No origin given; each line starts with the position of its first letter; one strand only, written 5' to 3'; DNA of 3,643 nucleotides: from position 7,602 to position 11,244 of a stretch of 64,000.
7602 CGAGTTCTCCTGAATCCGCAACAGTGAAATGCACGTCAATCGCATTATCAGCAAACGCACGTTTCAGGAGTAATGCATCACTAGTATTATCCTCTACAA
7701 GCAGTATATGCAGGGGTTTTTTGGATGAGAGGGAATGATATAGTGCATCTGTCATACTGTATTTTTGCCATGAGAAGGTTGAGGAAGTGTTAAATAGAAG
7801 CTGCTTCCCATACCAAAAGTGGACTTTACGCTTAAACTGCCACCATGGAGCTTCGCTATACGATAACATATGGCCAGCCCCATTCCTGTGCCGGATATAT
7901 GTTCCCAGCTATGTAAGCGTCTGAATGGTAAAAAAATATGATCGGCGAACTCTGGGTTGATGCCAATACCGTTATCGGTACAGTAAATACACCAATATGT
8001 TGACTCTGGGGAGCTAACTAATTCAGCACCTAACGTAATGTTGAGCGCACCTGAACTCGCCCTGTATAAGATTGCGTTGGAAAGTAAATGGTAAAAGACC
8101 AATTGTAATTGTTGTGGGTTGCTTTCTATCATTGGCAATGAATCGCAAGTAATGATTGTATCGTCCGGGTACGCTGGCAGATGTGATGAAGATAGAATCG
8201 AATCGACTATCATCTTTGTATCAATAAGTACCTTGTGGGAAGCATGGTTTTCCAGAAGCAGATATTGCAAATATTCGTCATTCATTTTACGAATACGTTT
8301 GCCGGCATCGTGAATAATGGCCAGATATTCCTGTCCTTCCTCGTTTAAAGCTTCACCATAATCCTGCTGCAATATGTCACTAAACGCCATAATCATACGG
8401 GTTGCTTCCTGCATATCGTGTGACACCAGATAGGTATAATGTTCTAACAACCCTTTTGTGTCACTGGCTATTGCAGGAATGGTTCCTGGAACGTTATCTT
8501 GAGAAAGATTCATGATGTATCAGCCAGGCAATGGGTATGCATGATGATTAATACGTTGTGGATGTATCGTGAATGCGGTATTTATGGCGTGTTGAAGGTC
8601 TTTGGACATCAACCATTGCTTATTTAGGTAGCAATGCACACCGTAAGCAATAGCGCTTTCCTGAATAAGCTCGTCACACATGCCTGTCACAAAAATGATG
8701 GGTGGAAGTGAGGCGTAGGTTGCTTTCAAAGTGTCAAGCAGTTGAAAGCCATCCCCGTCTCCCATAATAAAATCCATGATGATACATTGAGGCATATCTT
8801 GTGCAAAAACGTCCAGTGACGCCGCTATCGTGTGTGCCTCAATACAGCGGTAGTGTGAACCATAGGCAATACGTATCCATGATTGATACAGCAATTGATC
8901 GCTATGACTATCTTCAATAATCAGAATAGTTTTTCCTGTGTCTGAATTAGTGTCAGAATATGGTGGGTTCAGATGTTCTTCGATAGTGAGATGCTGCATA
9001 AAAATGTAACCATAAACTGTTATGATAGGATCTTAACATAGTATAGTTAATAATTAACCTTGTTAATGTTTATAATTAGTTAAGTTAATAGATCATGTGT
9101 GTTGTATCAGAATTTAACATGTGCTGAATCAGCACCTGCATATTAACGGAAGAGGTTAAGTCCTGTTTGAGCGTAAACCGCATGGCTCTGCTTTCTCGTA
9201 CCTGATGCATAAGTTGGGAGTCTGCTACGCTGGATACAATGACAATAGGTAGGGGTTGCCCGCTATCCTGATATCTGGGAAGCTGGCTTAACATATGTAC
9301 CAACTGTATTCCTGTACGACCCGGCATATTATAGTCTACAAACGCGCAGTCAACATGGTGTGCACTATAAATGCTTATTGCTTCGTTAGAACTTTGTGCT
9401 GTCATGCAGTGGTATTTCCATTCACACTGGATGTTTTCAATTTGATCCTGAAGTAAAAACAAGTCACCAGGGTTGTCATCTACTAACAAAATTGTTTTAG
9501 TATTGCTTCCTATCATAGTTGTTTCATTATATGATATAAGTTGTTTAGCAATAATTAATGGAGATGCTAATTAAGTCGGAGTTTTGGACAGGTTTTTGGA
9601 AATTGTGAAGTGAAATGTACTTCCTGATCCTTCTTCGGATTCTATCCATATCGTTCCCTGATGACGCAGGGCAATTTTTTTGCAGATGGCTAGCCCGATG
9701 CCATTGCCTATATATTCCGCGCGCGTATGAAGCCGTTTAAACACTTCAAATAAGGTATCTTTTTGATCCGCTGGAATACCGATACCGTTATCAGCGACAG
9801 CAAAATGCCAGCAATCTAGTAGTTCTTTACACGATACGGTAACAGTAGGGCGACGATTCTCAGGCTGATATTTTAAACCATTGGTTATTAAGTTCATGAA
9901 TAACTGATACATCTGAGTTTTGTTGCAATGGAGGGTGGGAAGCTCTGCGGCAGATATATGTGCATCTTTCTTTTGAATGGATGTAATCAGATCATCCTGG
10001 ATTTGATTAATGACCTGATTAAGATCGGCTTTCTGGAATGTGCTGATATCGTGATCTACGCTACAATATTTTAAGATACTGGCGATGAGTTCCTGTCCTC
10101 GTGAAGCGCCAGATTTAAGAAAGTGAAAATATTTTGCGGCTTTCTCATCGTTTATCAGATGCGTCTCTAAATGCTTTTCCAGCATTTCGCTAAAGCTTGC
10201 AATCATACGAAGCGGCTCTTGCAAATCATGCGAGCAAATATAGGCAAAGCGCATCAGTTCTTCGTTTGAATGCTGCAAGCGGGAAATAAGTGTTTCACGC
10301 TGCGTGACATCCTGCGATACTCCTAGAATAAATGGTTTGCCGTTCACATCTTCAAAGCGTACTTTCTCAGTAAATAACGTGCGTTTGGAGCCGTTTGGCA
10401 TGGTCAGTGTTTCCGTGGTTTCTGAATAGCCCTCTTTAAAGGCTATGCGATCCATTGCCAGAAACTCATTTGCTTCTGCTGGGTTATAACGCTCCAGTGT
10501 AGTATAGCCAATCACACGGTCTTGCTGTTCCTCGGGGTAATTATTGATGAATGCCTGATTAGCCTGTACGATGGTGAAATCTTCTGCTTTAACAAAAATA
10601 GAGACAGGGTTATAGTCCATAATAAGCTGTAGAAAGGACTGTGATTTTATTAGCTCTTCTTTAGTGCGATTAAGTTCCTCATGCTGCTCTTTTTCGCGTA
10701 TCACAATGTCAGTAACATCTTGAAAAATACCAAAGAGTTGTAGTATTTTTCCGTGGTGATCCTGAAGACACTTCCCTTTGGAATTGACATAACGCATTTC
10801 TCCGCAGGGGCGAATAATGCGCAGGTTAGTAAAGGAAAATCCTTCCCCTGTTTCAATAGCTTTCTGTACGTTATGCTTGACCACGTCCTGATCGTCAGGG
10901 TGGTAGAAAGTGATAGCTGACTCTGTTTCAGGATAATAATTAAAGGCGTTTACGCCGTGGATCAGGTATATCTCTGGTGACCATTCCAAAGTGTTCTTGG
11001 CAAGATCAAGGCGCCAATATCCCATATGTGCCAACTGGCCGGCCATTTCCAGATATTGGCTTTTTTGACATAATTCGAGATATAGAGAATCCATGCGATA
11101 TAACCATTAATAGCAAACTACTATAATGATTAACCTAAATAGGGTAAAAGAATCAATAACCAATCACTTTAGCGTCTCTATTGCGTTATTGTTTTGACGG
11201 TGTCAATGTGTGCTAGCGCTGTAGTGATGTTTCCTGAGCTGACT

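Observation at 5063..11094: Eight-gene same-strand array alternating kinases and stand-alone receivers, ending in REC-GGDEF: candidate multi-tier kinase cascade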

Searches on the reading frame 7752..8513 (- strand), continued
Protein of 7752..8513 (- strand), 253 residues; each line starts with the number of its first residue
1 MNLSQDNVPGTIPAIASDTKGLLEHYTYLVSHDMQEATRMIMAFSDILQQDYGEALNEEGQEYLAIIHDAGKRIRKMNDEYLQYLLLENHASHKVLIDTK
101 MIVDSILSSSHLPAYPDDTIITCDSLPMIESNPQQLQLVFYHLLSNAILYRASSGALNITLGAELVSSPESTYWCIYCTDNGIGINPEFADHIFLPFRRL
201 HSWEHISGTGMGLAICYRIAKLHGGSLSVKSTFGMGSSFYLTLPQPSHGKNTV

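Call 32: find_encoding_contigs(protein=P0119, flank=6000, max_places=2)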
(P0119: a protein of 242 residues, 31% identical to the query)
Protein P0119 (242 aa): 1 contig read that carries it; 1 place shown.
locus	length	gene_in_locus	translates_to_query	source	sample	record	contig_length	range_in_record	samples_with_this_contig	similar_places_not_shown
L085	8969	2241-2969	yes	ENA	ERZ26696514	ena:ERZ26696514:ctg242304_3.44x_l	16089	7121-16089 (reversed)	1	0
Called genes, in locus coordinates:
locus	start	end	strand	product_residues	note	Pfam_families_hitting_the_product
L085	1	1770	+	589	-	?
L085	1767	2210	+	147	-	PF00072:Response_reg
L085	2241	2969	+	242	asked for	PF00512:HisKA (weak), PF02518:HATPase_c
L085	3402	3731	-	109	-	-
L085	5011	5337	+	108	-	-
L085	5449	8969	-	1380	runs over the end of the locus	PF04357:TamB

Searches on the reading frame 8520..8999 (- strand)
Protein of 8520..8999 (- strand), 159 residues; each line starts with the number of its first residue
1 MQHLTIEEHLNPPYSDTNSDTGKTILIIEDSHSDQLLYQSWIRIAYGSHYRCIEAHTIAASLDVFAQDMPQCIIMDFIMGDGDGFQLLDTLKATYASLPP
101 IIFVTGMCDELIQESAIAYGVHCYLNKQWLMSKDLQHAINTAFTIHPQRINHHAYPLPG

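Call 3: search_protein_families(library=pfam, proteins=[window:8520-8999:-], max_evalue=0.01)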
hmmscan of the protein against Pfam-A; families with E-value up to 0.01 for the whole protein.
window:8520-8999:- (159 aa): 1 family
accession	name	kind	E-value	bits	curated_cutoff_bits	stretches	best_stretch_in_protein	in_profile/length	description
PF00072.30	Response_reg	-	4.5e-13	49.8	30.2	1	25-139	1-110/111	Response regulator receiver domain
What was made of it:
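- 8520..8999 (-): REC_B: stand-alone receiver (159 aa). It is the orthologue of the receiver half of the HTH_3-REC proteins that open the related operons, with the HTH lost. Pfam (call 3).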

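Call 4: search_protein_families(library=ncbifam, proteins=[window:8520-8999:-], max_evalue=0.01)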
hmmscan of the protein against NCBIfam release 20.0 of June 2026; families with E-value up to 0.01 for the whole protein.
window:8520-8999:- (159 aa): 45 families (the best 25 are shown)
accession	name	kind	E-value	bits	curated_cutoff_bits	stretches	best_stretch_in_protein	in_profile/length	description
NF047654.1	DiguCycDgcRLepto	equivalog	3.6e-09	36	500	1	23-127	3-105/295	diguanylate cyclase DgcR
NF006900.1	PRK09390.1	equivalog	2.2e-07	30.6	255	1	57-148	36-125/203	response regulator FixJ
NF007820.0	PRK10529.1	equivalog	2.6e-07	30.3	325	1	24-143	3-116/225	two-component system response regulator KdpE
NF045505.1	RR_RssB_Pseudo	equivalog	3e-07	29.8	700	1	22-149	5-128/394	two-component system response regulator RssB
NF047793.1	ResRegPgtA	equivalog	4.5e-07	29.1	650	1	22-154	5-132/414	two-component system response regulator PgtA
TIGR02875.1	spore_0_A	equivalog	1.6e-06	27.6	200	1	55-132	34-112/262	sporulation transcription factor Spo0A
NF045944.1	ResRegRpaBCyano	equivalog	6.5e-06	25.7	330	1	50-143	22-112/229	response regulator transcription factor RpaB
NF038297.2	hybrid_HK_HrmK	equivalog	7.1e-06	24.9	725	1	18-127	486-593/607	hybrid histidine kinase/response regulator HrmK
TIGR02154.1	PhoB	equivalog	8.4e-06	25.3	296.2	1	23-131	3-109/226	phosphate regulon transcriptional regulator PhoB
TIGR03787.1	marine_sort_RR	equivalog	8.5e-06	25.4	335.7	1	23-131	1-107/227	proteobacterial dedicated sortase system response regulator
NF033791.1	ActR_PrrA_rreg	equivalog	1.2e-05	25.3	250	1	23-139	2-113/173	ActR/PrrA/RegA family redox response regulator transcription factor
TIGR01818.1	ntrC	equivalog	1.2e-05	24.3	558.6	1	48-131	21-103/463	nitrogen regulation protein NR(I)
NF008176.1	PRK10923.1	equivalog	1.6e-05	23.7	620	1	43-130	21-107/469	nitrogen regulation protein NR(I)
NF007969.0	PRK10693.1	equivalog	2e-05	23.8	329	1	21-104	6-86/337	two-component system response regulator RssB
NF041367.1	CheY_Halo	equivalog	3e-05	24.4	200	1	26-130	2-102/114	chemotaxis protein CheY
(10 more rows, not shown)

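Call 15: search_solved_structures(query=window:8520-8999:-, max_evalue=0.00001, show_alignments=1)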
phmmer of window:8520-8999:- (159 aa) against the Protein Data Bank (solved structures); distinct sequences matched with E-value up to 0.00001: 8.
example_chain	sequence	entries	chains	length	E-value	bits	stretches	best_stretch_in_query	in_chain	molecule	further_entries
6oap_A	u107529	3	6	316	4.3e-12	49.5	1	21-148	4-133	Dual sensor histidine kinase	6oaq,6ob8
6zxc_A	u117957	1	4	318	8.8e-07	32.2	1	23-128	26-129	Putative GGDEF/response regulator receiver domain protein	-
6zxm_A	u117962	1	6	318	9.1e-07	32.2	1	23-128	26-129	Putative GGDEF/response regulator receiver domain protein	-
1zh2_A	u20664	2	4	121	1.5e-06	31.5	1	25-147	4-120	KDP operon transcriptional regulatory protein kdpE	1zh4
6zxb_A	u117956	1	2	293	1.8e-06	31.2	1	24-128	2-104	Putative GGDEF/response regulator receiver domain protein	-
6lgq_D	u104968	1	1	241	7.6e-06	29.2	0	24-145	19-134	DNA-binding response regulator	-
4kfc_A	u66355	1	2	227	8.3e-06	29.1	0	25-145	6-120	KDP operon transcriptional regulatory protein KdpE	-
4kny_A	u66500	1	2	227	8.4e-06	29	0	25-145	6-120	KDP operon transcriptional regulatory protein KdpE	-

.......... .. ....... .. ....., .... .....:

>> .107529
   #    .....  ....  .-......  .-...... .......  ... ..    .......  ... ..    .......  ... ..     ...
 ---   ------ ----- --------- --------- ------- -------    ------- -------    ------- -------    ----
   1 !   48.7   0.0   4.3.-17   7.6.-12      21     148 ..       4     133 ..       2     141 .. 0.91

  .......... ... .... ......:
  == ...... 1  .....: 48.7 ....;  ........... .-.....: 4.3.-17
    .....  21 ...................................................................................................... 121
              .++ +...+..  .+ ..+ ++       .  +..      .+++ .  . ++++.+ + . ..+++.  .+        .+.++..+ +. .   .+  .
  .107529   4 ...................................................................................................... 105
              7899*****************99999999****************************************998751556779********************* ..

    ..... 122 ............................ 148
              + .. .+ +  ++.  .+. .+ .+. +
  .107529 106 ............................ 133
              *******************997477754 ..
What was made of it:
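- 8520..8999 (-): Best solved-structure match is the N-terminal receiver of dual-sensor HK 6oap (call 15).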

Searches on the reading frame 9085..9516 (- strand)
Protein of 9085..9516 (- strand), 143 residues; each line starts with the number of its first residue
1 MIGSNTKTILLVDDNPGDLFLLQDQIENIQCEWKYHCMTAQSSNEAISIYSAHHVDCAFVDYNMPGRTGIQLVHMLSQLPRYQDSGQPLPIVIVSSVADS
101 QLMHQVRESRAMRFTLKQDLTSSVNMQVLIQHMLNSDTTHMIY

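Call 3: search_protein_families(library=pfam, proteins=[window:9085-9516:-], max_evalue=0.01)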
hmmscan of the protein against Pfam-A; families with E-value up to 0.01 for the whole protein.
window:9085-9516:- (143 aa): 2 families
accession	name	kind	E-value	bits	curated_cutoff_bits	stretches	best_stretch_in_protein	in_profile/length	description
PF00072.30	Response_reg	-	2.9e-15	56.8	30.2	1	9-118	1-100/111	Response regulator receiver domain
PF20274.4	cREC_REC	-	0.0022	19.1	27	1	27-96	9-74/88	Cyclic-phosphate processing Receiver domain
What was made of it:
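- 9085..9516 (-): REC_A: stand-alone receiver (143 aa) with an intact phospho-acceptor pocket. No orthologue in the fetched loci. Pfam Response_reg 2.9e-15 (call 3).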

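Call 4: search_protein_families(library=ncbifam, proteins=[window:9085-9516:-], max_evalue=0.01)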
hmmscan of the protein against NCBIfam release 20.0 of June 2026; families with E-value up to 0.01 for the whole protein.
window:9085-9516:- (143 aa): 32 families (the best 25 are shown)
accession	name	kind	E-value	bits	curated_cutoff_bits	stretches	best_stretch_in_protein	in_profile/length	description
NF008099.0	PRK10841.1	equivalog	2.5e-09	35.5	920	1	6-129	824-932/949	two-component system sensor histidine kinase RcsC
NF007135.0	PRK09581.1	equivalog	9.3e-08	31.3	474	1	6-101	2-89/457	PleD family two-component system response regulator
NF045717.1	DVU0259_DivK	exception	2e-07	31.2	160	1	6-102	2-90/117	DVU0259 family response regulator domain-containing protein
NF047654.1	DiguCycDgcRLepto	equivalog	2.7e-07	29.8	500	1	7-117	3-105/295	diguanylate cyclase DgcR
NF052313.1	T9SS_RR_PorX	equivalog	3.5e-07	29.4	300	1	8-117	2-101/513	T9SS response regulator signal transducer PorX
NF008318.0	PRK11107.1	equivalog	1e-06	27.1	890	1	8-106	669-759/920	two-component sensor histidine kinase BarA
TIGR02154.1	PhoB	equivalog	1.7e-06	27.5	296.2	1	6-98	2-86/226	phosphate regulon transcriptional regulator PhoB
TIGR02956.1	TMAO_torS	equivalog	4.8e-06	24.9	676.5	1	5-98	700-786/967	TMAO reductase system sensor histidine kinase/response regulator TorS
NF011695.0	PRK15115.1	equivalog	7e-06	25.1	763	1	4-94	4-84/445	two-component system response regulator GlrR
NF007969.0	PRK10693.1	equivalog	9.2e-06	24.9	329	1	6-99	7-90/337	two-component system response regulator RssB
NF052596.1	RR_EAL_PvrR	equivalog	1.2e-05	24.1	580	1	7-129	4-117/398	response regulator cyclic di-GMP phosphodiesterase PvrR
NF053512.1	nitric_RR_NosR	exception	4.4e-05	22.7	400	1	9-77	1-65/422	response regulator c-di-GMP phosphodiesterase, NosR family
NF009971.0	PRK13435.1-2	subfamily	0.00016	21.5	151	1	20-78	10-70/141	response regulator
NF001965.0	PRK00742.1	subfamily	0.00016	21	293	1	37-126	32-116/357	chemotaxis-specific protein-glutamate methyltransferase CheB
NF011874.0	PRK15347.1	equivalog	0.00043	18.4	852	1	9-106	693-784/921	two component system sensor kinase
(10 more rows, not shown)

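Call 75: search_solved_structures(query=window:9085-9516:-, max_evalue=0.000001)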
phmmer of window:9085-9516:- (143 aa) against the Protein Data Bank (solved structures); distinct sequences matched with E-value up to 0.000001: 2.
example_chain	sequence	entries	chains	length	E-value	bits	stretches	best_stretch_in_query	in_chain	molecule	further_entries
2ayz_A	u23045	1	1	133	9.5e-09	38.6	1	7-124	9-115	Sensor kinase protein rcsC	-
2ayx_A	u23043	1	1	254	4.7e-08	36.4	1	7-109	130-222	Sensor kinase protein rcsC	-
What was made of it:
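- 9085..9516 (-): Best solved-structure match is the RcsC receiver (call 75).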

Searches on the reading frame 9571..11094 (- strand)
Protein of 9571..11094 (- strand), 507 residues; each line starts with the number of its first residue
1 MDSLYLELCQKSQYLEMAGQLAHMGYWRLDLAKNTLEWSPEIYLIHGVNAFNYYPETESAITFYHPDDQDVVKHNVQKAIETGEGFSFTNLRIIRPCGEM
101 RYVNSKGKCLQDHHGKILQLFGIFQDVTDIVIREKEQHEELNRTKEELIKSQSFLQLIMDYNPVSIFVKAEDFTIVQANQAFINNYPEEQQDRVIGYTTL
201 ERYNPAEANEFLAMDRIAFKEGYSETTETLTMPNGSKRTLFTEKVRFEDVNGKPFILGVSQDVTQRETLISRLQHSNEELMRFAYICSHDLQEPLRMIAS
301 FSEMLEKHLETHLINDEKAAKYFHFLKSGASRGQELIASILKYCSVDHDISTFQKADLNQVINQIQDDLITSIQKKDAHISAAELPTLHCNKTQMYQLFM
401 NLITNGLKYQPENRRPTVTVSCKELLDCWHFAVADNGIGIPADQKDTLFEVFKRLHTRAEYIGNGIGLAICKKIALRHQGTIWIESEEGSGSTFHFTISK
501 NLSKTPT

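Call 3: search_protein_families(library=pfam, proteins=[window:9571-11094:-], max_evalue=0.01)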
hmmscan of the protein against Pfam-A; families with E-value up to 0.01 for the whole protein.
window:9571-11094:- (507 aa): 6 families
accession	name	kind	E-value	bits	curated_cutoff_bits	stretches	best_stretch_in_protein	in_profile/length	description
PF02518.31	HATPase_c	-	2.5e-26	92.7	26.4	1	392-499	3-108/111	Histidine kinase-, DNA gyrase B-, and HSP90-like ATPase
PF08448.16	PAS_4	-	1.7e-13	51.2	23.1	1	163-267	5-109/110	PAS fold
PF08447.18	PAS_3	-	1e-11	45.3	25.6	1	36-123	2-88/89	PAS fold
PF00989.32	PAS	-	4.7e-06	27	22.6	1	60-127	46-113/113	PAS fold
PF13426.13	PAS_9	-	9.1e-06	26.3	27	0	163-265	1-103/103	PAS domain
PF00512.31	HisKA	-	2.3e-05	24.8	26.9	1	282-342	4-59/66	His Kinase A (phospho-acceptor) domain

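Call 4: search_protein_families(library=ncbifam, proteins=[window:9571-11094:-], max_evalue=0.01)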
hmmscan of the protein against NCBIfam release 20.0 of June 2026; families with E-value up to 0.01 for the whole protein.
window:9571-11094:- (507 aa): 77 families (the best 25 are shown)
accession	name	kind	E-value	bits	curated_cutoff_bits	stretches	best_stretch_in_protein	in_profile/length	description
NF046044.1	PnpS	equivalog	1.9e-39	135.8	400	1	136-498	38-389/390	two-component system histidine kinase PnpS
NF047465.1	hybrid_HK_LvrA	exception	2.2e-38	131.8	1200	1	269-500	589-818/819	hybrid histidine kinase/response regulator LvrA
NF008302.0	PRK11091.1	equivalog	1.1e-37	129.6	838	1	137-502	139-507/779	aerobic respiration two-component sensor histidine kinase ArcB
NF047874.1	MASE3_PAS_HK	subfamily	4.7e-37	128.1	560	1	135-501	247-626/655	MASE3 domain-containing sensor histidine kinase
TIGR02966.1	phoR_proteo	equivalog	1.4e-36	126.2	334.2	1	224-498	69-333/333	phosphate regulon sensor histidine kinase PhoR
NF006800.0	PRK09303.1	equivalog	2e-35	122.4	342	1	265-498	140-375/383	histidine kinase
NF033092.0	HK_WalK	equivalog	1.3e-30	106.5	725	1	259-498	358-592/594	cell wall metabolism sensor histidine kinase WalK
NF041880.1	EPS_EpsF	equivalog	2.1e-30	105.7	900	1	158-497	149-490/492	response regulator EpsF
NF041735.1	hist_kin_RppB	equivalog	2.7e-28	98.9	400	1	278-497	214-436/438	two-component system sensor histidine kinase RppB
TIGR02956.1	TMAO_torS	equivalog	2.6e-26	92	676.5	1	321-499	500-681/967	TMAO reductase system sensor histidine kinase/response regulator TorS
NF008468.0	PRK11360.1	equivalog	5.5e-26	91.1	646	1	140-500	255-608/616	two-component system sensor histidine kinase AtoS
NF041777.1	sens_FixL_Rhizob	equivalog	9.1e-25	87.2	850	2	390-499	374-480/485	sensor protein FixL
NF045595.1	HK_scytonemin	equivalog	5.7e-24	84.5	865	1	234-496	359-631/637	scytonemin biosynthesis sensor histidine kinase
NF053855.1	HisKinPhoRBctds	equivalog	4.4e-23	81.5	500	1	123-500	222-583/583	two-component system sensor histidine kinase PhoR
NF007793.0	PRK10490.1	equivalog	4.5e-23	81.2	1123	1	271-501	654-883/895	two-component system sensor histidine kinase KdpD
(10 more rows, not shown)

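Call 8: list_cluster_members(proteins=[P0001, window:9571-11094:-, window:5596-6552:-, window:12037-13386:+])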
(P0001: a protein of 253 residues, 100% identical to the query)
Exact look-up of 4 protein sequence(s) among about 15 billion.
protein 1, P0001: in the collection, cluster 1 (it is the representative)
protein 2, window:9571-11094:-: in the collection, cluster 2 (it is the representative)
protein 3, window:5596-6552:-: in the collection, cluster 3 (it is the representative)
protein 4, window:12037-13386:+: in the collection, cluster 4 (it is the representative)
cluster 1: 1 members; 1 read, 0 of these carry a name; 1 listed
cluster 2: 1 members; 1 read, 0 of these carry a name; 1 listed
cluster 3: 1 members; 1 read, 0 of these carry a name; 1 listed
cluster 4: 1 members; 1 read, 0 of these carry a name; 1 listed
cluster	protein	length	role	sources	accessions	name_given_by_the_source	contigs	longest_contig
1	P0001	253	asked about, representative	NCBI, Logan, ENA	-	-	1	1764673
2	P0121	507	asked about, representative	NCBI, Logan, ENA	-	-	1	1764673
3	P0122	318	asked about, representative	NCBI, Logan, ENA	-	-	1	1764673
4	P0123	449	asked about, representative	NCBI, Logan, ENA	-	-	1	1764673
